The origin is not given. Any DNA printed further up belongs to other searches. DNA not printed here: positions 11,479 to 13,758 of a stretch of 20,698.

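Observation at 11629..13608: Orphan 659-aa ParB/Srx-domain protein with a GARR box II variant, a five-Cys cluster and a KOW/SH3-like tail, in an integrated prophage with no ParA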

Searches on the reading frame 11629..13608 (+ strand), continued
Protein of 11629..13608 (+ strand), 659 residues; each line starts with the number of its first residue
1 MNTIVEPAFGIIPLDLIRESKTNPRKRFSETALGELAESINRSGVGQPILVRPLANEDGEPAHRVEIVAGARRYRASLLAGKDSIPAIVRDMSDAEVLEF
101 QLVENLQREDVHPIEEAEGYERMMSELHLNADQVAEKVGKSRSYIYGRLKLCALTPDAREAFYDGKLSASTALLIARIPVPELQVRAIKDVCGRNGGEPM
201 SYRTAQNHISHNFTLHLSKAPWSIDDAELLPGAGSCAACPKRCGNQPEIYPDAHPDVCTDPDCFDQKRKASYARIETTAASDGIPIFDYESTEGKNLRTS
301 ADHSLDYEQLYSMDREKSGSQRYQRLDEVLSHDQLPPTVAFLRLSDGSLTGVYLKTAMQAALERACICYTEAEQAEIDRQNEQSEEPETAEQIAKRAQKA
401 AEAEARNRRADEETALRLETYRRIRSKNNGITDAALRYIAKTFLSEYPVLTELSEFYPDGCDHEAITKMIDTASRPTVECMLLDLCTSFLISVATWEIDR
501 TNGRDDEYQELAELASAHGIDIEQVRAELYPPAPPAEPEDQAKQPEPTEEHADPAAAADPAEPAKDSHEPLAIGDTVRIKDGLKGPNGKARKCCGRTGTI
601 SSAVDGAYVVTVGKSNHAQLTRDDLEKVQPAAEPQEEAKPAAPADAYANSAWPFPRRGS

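Call 47: fold_search(model_id=the predicted structure, library=pdb)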
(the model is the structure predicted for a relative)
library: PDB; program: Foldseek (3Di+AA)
matches with E <= 10: 662; with E <= 0.001: 44
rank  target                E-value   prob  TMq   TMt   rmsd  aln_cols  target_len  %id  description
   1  7bnr_A                9.9e-18  1.00  0.15  0.48  13.9       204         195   40  Crystal structure of a ParB Q52A mutant from Myxococcus xanthus bound to CTPyS (released 2021-09-08)
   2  7bnk_A                1.3e-17  1.00  0.15  0.48  13.9       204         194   40  Crystal structure of ParB from Myxococcus xanthus bound to CDP and Monothiophosphate (released 2021-09-08)
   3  7bnk_B                3.2e-17  1.00  0.14  0.47  13.9       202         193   40  Crystal structure of ParB from Myxococcus xanthus bound to CDP and Monothiophosphate (released 2021-09-08)
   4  7o0n_A                1.1e-16  1.00  0.15  0.48  13.8       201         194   40  Crystal structure of a ParB E93A mutant from Myxococcus xanthus bound to CDP and monothiophosphate (released 2021-09-15)
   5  7bnr_B                1.3e-16  1.00  0.15  0.47  13.8       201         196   40  Crystal structure of a ParB Q52A mutant from Myxococcus xanthus bound to CTPyS (released 2021-09-08)
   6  6sdk_B                5.4e-16  1.00  0.15  0.46  13.9       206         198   33  Crystal structure of bacterial ParB dimer bound to CDP (released 2019-10-23)
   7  6sdk_A                9.2e-16  1.00  0.15  0.46  13.6       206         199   33  Crystal structure of bacterial ParB dimer bound to CDP (released 2019-10-23)
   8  7nfu_B                3.9e-15  1.00  0.24  0.63   5.9       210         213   29  Crystal structure of C-terminally truncated Geobacillus thermoleovorans nucleoid occlusion protein Noc (released 2021-02-17)
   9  7nfu_A                6.3e-15  1.00  0.25  0.63   4.5       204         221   30  Crystal structure of C-terminally truncated Geobacillus thermoleovorans nucleoid occlusion protein Noc (released 2021-02-17)
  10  7ol9_B                1.3e-14  1.00  0.16  0.48  13.9       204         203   32  Crystal structure of C-terminally truncated Bacillus subtilis nucleoid occlusion protein (Noc) complexed to the Noc-bi (released 2022-03-09)
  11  7bm8_A                1.5e-14  1.00  0.15  0.50  14.1       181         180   35  Crystal structure of the C-terminally truncated chromosome-partitioning protein ParB from Caulobacter crescentus compl (released 2021-04-28)
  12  1vz0_A                2.2e-14  1.00  0.22  0.68   9.9       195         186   43  Chromosome segregation protein Spo0J from Thermus thermophilus (released 2004-07-19)
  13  1vz0_F                2.5e-14  1.00  0.22  0.68   9.9       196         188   43  Chromosome segregation protein Spo0J from Thermus thermophilus (released 2004-07-19)
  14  7ng0                  3.3e-14  1.00  0.15  0.47  13.9       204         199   30  Crystal structure of N- and C-terminally truncated Geobacillus thermoleovorans nucleoid occlusion protein Noc (released 2021-02-17)
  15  1vz0_C                4.3e-14  1.00  0.23  0.69   9.6       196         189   42  Chromosome segregation protein Spo0J from Thermus thermophilus (released 2004-07-19)
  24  8qa9_B                1.8e-12  1.00  0.24  0.68   4.3       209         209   30  Crystal structure of the RK2 plasmid encoded co-complex of the C-terminally truncated transcriptional repressor protei (released 2024-02-21)
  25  8qa9_A                6.7e-12  1.00  0.24  0.67   4.7       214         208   28  Crystal structure of the RK2 plasmid encoded co-complex of the C-terminally truncated transcriptional repressor protei (released 2024-02-21)
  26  8qa8_C                1.1e-11  1.00  0.14  0.41  13.9       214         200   28  Crystal structure of the C-terminally truncated transcriptional repressor protein KorB from the RK2 plasmid complexed  (released 2024-02-21)
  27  8qa8_F                2.8e-11  1.00  0.14  0.41  14.3       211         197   28  Crystal structure of the C-terminally truncated transcriptional repressor protein KorB from the RK2 plasmid complexed  (released 2024-02-21)
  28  8qa8_A                3.7e-11  1.00  0.14  0.41  14.3       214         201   28  Crystal structure of the C-terminally truncated transcriptional repressor protein KorB from the RK2 plasmid complexed  (released 2024-02-21)
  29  8qa8_B                3.7e-11  1.00  0.14  0.40  14.3       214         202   28  Crystal structure of the C-terminally truncated transcriptional repressor protein KorB from the RK2 plasmid complexed  (released 2024-02-21)
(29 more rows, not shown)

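Call 48: fold_search(model_id=the predicted structure, library=viral)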
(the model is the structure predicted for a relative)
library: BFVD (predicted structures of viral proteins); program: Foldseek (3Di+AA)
matches with E <= 10: 509; with E <= 0.001: 90
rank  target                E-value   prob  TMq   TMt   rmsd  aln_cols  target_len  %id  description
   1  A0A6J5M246            8.9e-20  1.00  0.31  0.37  21.7       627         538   20  ParB/RepB/Spo0J partition protein family [uncultured Caudovirales phage]
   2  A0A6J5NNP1            6.8e-15  1.00  0.33  0.43  10.4       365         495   21  ParB/RepB/Spo0J partition protein family [uncultured Caudovirales phage]
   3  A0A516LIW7            6.8e-15  1.00  0.28  0.34  16.9       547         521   15  (no name in the UniProt tables at hand)
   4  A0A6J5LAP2            1.7e-12  1.00  0.26  0.50   7.0       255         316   21  Spo0J Stage 0 sporulation protein J (Antagonist of Soj) containing ParB-like nuclease domain [uncultured Caudovirales phage]
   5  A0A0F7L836            2.4e-12  1.00  0.21  0.23  21.9       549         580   15  Chromosome partitioning protein ParB [uncultured marine virus]
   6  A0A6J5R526            5.9e-12  1.00  0.20  0.21  26.8       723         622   14  ParB/Sulfiredoxin [uncultured Caudovirales phage]
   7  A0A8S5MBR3            3.8e-11  1.00  0.26  0.45   3.6       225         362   27  Chromosome partitioning protein [Myoviridae sp. ct9Fw19]
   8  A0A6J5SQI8            5.0e-11  1.00  0.28  0.60   4.1       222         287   21  Spo0J Stage 0 sporulation protein J (Antagonist of Soj) containing ParB-like nuclease domain [uncultured Caudovirales phage]
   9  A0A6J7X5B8            1.1e-10  1.00  0.25  0.49   8.3       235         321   24  Spo0J Stage 0 sporulation protein J (Antagonist of Soj) containing ParB-like nuclease domain [uncultured Caudovirales phage]
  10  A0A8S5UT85            2.9e-10  1.00  0.27  0.38   7.4       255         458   20  Chromosome partitioning protein [Siphoviridae sp. ct4fm14]
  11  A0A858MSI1            3.0e-10  1.00  0.25  0.59   6.5       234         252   22  (no name in the UniProt tables at hand)
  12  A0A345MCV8            4.4e-10  1.00  0.26  0.47  20.7       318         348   17  (no name in the UniProt tables at hand)
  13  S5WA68                4.9e-10  1.00  0.25  0.24   5.1       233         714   24  (no name in the UniProt tables at hand)
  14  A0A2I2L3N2            1.4e-09  1.00  0.22  0.43   9.6       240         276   17  ParB/Sulfiredoxin [Orpheovirus IHUMI-LCC2]
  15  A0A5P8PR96            2.6e-09  1.00  0.24  0.53   7.2       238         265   18  ParB/Spo0J HTH domain-containing protein [Vibrio phage phi50-12]
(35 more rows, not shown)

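Call 49: search_dna_similar(query=window:11629-13608:+, collection=phages, mode=protein, max_rows=25)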
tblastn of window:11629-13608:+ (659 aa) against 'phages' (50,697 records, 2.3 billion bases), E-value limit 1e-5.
Records with a match: 93; places in all: 97; records where one place covers at least 80% of the query: 0.
Best place of each record, by identity: <60% 93.
By first word of the organism name: Bacteriophage 36; Gordonia 16; Listeria 6; Leptospira 5; Staphylococcus 4; Acinetobacter 4; Microcystis 3; Enterococcus 2; Aphanizomenon 2; Arthrobacter 2; and 12 more.
By host as written in the record: - 44; Gordonia terrae 3612 15; Listeria monocytogenes 6; Staphylococcus aureus 4; Arthrobacter globiformis B-2979 SEA 2; Streptomyces sp. ZL12 2; Homo sapiens 2; Microcystis wesenbergii 2; and 16 more.
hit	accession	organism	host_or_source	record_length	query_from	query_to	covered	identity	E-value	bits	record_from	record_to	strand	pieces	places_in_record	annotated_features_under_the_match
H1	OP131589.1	Acidovorax phage Aval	Acidovorax valerianellae GBBC 3043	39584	7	283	42%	46.0%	7e-64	236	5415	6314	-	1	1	chromosome (plasmid) partitioning protein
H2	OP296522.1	Variovorax phage VarioGold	Variovorax sp. ZS18.2.2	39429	9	288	42%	42.4%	3e-63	234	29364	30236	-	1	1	ParB/RepB/Spo0J family partition protein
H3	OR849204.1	Listeria phage LM 4-14-1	Listeria monocytogenes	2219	12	244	35%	38.6%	3e-32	138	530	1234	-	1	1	record has no annotation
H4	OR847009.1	Listeria phage LM 4-11-1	Listeria monocytogenes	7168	12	244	35%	38.6%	6e-32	138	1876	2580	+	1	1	record has no annotation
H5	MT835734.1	Bacteriophage sp.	human fecal samples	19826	1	245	37%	36.3%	8e-32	138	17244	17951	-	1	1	record has no annotation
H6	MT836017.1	Bacteriophage sp.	human fecal samples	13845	5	245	37%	36.6%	1e-28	129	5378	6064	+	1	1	record has no annotation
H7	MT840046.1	Bacteriophage sp.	human fecal samples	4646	10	239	35%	37.7%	2e-31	137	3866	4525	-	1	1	record has no annotation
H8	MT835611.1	Bacteriophage sp.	human fecal samples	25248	9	225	33%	36.0%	4e-20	102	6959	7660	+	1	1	record has no annotation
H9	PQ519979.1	Enterococcus phage IME_EF3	-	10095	12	162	23%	49.7%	5e-31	136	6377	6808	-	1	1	record has no annotation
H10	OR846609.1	Enterococcus phage Efs 1-1-1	Enterococcus faecalis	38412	12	162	23%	49.7%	5e-31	136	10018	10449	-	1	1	record has no annotation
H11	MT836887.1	Bacteriophage sp.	human fecal samples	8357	2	216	33%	34.6%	5e-30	132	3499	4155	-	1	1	record has no annotation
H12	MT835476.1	Bacteriophage sp.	human fecal samples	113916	12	209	30%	36.4%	2e-25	118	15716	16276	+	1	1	record has no annotation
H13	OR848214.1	Listeria phage LM 4-14-1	Listeria monocytogenes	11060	17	169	23%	45.5%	8e-27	122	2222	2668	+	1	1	record has no annotation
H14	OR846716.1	Listeria phage LM 4-11-1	Listeria monocytogenes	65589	17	169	23%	45.5%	9e-27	122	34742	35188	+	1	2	record has no annotation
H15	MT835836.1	Bacteriophage sp.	human fecal samples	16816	2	168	25%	40.8%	2e-27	125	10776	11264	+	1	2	record has no annotation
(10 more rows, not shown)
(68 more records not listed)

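Call 50: search_dna_similar(query=window:11629-13608:+, collection=plasmids, mode=protein, max_rows=25)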
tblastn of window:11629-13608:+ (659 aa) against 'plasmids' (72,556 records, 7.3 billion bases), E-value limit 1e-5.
The search stops at 5000 records and this limit was reached: more records match than are counted here, and every count below describes the 5000 best-scoring records only.
Records with a match: at least 5000; places in all: 5373; records where one place covers at least 80% of the query: 0.
Best place of each record, by identity: <60% 5000.
By first word of the organism name: Escherichia 1091; Klebsiella 393; Pseudomonas 285; Salmonella 274; Acinetobacter 264; Streptomyces 228; uncultured 114; Vibrio 101; Providencia 91; Citrobacter 90; and 301 more.
By predicted mobility (MOB-suite, as given by PLSDB): conjugative 2940; non-mobilizable 1341; mobilizable 719.
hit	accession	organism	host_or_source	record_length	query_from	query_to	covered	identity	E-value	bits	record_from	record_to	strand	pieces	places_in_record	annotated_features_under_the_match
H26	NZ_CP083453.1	Comamonas odontotermitis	cell culture,cucumber rhizosphere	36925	7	304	45%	45.3%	6e-67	246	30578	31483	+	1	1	ParB/RepB/Spo0J family partition protein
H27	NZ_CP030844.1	Acidisarcina polymorpha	cell culture,pine forest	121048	8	274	41%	42.4%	7e-51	198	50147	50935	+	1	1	ParB/RepB/Spo0J family partition protein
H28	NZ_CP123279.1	Myxococcus sp. MxC21-1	bacteria,soil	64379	2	293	44%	36.2%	2e-46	185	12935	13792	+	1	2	ParB/RepB/Spo0J family partition protein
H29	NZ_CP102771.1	Myxococcus stipitatus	-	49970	12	288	42%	37.2%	7e-43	174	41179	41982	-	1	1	ParB/RepB/Spo0J family partition protein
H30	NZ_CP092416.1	Flagellimonas marinaquae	Galaxea fascicularis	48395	17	283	41%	34.8%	6e-39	162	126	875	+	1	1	ParB/RepB/Spo0J family partition protein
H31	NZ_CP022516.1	Arenibacter algicola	Skeletonema marinoi strain ST54,Cell ...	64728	17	283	41%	34.8%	1e-38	161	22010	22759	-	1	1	ParB/RepB/Spo0J family partition protein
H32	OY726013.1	Phocaeicola massiliensis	-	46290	11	264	39%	36.2%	2e-31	139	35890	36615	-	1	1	record has no annotation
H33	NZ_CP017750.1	Cupriavidus sp. USMAA2-4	cell culture,Sungai Pinang, Penang, ...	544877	12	280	41%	32.2%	6e-20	102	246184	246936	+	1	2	PRTRC system ParB family protein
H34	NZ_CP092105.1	Flagellatimonas centrodinii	Dinoflagellate,cell culture,algal ...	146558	12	282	41%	31.9%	6e-21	105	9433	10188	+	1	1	PRTRC system ParB family protein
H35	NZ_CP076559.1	Sphingobium xenophagum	bacteria,La Roche-Posay thermal water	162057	6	270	40%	32.3%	2e-20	104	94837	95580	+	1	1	PRTRC system ParB family protein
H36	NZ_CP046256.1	Sphingobium sp. CAP-1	cell culture,activated sludge of ...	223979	6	270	40%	32.3%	2e-20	104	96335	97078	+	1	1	PRTRC system ParB family protein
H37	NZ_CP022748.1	Sphingobium xenophagum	cell culture,electronic ...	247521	6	270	40%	32.3%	2e-20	104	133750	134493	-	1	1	PRTRC system ParB family protein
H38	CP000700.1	Rhizorhabdus wittichii RW1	-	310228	6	270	40%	32.3%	2e-20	104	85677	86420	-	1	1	ParB family protein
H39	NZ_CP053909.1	Hymenobacter sp. BRD128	cell culture,soil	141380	12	285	42%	31.0%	3e-21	107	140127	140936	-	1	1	ParB/RepB/Spo0J family partition protein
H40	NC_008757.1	Polaromonas naphthalenivorans CJ2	-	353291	12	267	39%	32.6%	3e-21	107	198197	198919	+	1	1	PRTRC system ParB family protein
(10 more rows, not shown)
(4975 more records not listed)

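Call 51: get_annotated_region(hit=H2, flank=9000)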
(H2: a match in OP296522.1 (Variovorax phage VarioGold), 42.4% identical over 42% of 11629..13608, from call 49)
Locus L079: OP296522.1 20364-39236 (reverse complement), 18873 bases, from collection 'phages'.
description: Variovorax phage VarioGold, complete genome.
organism: Variovorax phage VarioGold (NCBI taxid 2981550)
taxonomy: Viruses; Duplodnaviria; Heunggongvirae; Uroviricota; Caudoviricetes
host: Variovorax sp. ZS18.2.2; source: arsenic-containing biofilms; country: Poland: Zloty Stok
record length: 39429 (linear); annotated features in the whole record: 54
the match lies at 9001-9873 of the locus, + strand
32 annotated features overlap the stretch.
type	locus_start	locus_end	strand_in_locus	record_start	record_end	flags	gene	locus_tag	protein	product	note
CDS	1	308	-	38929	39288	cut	-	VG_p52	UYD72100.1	HNH endonuclease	-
CDS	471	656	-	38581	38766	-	-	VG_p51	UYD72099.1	hypothetical protein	-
CDS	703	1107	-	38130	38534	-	-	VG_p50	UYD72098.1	antiterminator Q protein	-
CDS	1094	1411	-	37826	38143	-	-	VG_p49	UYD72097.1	hypothetical protein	-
CDS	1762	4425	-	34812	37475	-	-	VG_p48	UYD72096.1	topoisomerase-primase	-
CDS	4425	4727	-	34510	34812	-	-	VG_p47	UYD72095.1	hypothetical protein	-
CDS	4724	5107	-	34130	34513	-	-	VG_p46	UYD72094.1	CII-like transcriptional regulator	-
CDS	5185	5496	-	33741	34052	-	-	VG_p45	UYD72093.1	Cro-like transcriptional regulator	-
CDS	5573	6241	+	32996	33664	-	-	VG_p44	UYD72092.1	CI-like repressor protein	-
CDS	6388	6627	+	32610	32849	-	-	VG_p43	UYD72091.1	hypothetical protein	-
CDS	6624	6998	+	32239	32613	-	-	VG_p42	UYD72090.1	hypothetical protein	-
CDS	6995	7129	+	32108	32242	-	-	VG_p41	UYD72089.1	hypothetical protein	-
CDS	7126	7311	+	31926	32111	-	-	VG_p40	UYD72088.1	transmembrane segment-containing protein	-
CDS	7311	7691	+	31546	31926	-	-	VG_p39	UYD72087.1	ssDNA-binding protein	-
CDS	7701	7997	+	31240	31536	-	-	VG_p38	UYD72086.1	AAA+-type ATPase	-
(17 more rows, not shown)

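Call 52: get_annotated_region(hit=H1, flank=9000)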
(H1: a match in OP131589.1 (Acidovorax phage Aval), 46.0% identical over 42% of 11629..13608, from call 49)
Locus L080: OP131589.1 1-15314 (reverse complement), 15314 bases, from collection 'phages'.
description: Acidovorax phage Aval, complete genome.
organism: Acidovorax phage Aval (NCBI taxid 2972493)
taxonomy: Viruses; Duplodnaviria; Heunggongvirae; Uroviricota; Caudoviricetes
host: Acidovorax valerianellae GBBC 3043; source: -; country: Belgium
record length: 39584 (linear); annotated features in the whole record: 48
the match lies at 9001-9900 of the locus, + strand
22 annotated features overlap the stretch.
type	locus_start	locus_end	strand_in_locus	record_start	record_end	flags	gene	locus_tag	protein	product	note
CDS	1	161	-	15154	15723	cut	-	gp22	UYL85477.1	P27 family terminase small subunit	-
CDS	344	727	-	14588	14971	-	-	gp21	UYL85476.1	HNH endonuclease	-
CDS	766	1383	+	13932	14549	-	-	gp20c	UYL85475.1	hypothetical protein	-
CDS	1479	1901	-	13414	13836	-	-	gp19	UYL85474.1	hypothetical protein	-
CDS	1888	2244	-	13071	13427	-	-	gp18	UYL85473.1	hypothetical protein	-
CDS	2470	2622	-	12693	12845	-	-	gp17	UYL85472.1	hypothetical protein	-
CDS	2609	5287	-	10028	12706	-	-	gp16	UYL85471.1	virulence protein E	-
CDS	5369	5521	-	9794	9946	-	-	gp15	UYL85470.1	hypothetical protein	-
CDS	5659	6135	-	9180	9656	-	-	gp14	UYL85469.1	activator protein cII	-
CDS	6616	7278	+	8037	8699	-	-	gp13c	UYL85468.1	helix-turn-helix domain-containing protein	-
CDS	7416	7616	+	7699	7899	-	-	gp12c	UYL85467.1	hypothetical protein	-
CDS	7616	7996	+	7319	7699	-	-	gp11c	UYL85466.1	hypothetical protein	-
CDS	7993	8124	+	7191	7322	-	-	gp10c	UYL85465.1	hypothetical protein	-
CDS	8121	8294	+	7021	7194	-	-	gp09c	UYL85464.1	hypothetical protein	-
CDS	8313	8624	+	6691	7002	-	-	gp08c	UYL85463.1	hypothetical protein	-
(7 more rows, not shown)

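Call 63: get_annotated_region(hit=H40, flank=6000)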
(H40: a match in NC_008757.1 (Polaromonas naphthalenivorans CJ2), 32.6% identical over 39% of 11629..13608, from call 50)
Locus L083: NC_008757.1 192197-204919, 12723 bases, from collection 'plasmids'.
description: Polaromonas naphthalenivorans CJ2 plasmid pPNAP01, complete sequence
organism: Polaromonas naphthalenivorans CJ2 (NCBI taxid 365044)
taxonomy: Bacteria; Pseudomonadota; Betaproteobacteria; Burkholderiales; Comamonadaceae; Polaromonas; Polaromonas naphthalenivorans; Polaromonas naphthalenivorans CJ2
host: -; source: -; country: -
typing (MOB-suite, as given by PLSDB): conjugative; replicon IncP; relaxase MOBH; mating-pair formation MPF_T
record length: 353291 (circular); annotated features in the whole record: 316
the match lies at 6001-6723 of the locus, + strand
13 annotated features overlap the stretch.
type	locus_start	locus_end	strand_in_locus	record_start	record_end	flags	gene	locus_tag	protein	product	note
CDS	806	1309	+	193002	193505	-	-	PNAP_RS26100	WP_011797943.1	hypothetical protein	-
CDS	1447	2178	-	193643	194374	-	istB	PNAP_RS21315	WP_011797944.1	IS21-like element helper ATPase IstB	-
CDS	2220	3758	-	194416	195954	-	istA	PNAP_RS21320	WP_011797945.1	IS21 family transposase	-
CDS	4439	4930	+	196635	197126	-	-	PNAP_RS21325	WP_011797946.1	DUF2591 domain-containing protein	-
CDS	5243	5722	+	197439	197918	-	-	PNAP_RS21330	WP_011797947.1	hypothetical protein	-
CDS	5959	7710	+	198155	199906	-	-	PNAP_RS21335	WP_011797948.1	PRTRC system ParB family protein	-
CDS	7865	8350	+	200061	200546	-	-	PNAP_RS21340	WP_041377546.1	PRTRC system protein E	-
CDS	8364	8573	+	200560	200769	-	-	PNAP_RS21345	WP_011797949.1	PRTRC system protein C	-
CDS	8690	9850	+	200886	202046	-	-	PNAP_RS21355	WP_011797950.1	PRTRC system protein F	-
CDS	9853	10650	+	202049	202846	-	-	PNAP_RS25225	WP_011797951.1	PRTRC system protein B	-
CDS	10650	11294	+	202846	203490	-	-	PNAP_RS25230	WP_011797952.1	PRTRC system protein A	-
CDS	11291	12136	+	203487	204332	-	-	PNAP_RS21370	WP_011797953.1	PRTRC system ThiF family protein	-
CDS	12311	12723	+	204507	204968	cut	-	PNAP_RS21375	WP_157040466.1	hypothetical protein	-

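Call 64: get_annotated_region(hit=H26, flank=10000)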
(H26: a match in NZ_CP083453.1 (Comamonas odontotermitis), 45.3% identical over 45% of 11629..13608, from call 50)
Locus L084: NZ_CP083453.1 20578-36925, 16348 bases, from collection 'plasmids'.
description: Comamonas odontotermitis strain WLL plasmid unnamed2, complete sequence
organism: Comamonas odontotermitis (NCBI taxid 379895)
taxonomy: Bacteria; Pseudomonadota; Betaproteobacteria; Burkholderiales; Comamonadaceae; Comamonas; Comamonas odontotermitis
host: -; source: cell culture,cucumber rhizosphere; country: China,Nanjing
typing (MOB-suite, as given by PLSDB): non-mobilizable
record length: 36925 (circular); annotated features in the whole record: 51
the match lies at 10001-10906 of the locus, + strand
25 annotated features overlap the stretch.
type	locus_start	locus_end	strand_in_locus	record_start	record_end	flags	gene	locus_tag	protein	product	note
CDS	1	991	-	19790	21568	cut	-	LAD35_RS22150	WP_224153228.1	terminase TerL endonuclease subunit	-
CDS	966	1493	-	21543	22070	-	-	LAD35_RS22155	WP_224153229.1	phage terminase small subunit P27 family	-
CDS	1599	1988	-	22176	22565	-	-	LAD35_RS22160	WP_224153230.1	HNH endonuclease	-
CDS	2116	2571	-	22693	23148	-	-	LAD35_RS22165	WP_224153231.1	hypothetical protein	-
CDS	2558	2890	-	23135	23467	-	-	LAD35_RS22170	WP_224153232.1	hypothetical protein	-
CDS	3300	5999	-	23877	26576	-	-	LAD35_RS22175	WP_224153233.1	VapE domain-containing protein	-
CDS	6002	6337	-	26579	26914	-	-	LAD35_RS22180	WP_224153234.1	hypothetical protein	-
CDS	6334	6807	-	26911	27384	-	-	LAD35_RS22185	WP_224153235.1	phage regulatory CII family protein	-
CDS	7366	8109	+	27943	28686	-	-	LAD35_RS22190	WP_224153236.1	S24 family peptidase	-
CDS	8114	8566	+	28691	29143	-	-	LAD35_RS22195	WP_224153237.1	hypothetical protein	-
CDS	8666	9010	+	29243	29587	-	-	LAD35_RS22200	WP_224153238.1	hypothetical protein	-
CDS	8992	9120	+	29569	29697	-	-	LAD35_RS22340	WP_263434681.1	hypothetical protein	-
CDS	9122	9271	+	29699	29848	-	-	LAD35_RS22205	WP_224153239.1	hypothetical protein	-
CDS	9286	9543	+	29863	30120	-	-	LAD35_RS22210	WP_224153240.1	hypothetical protein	-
CDS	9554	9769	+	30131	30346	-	-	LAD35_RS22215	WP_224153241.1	hypothetical protein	-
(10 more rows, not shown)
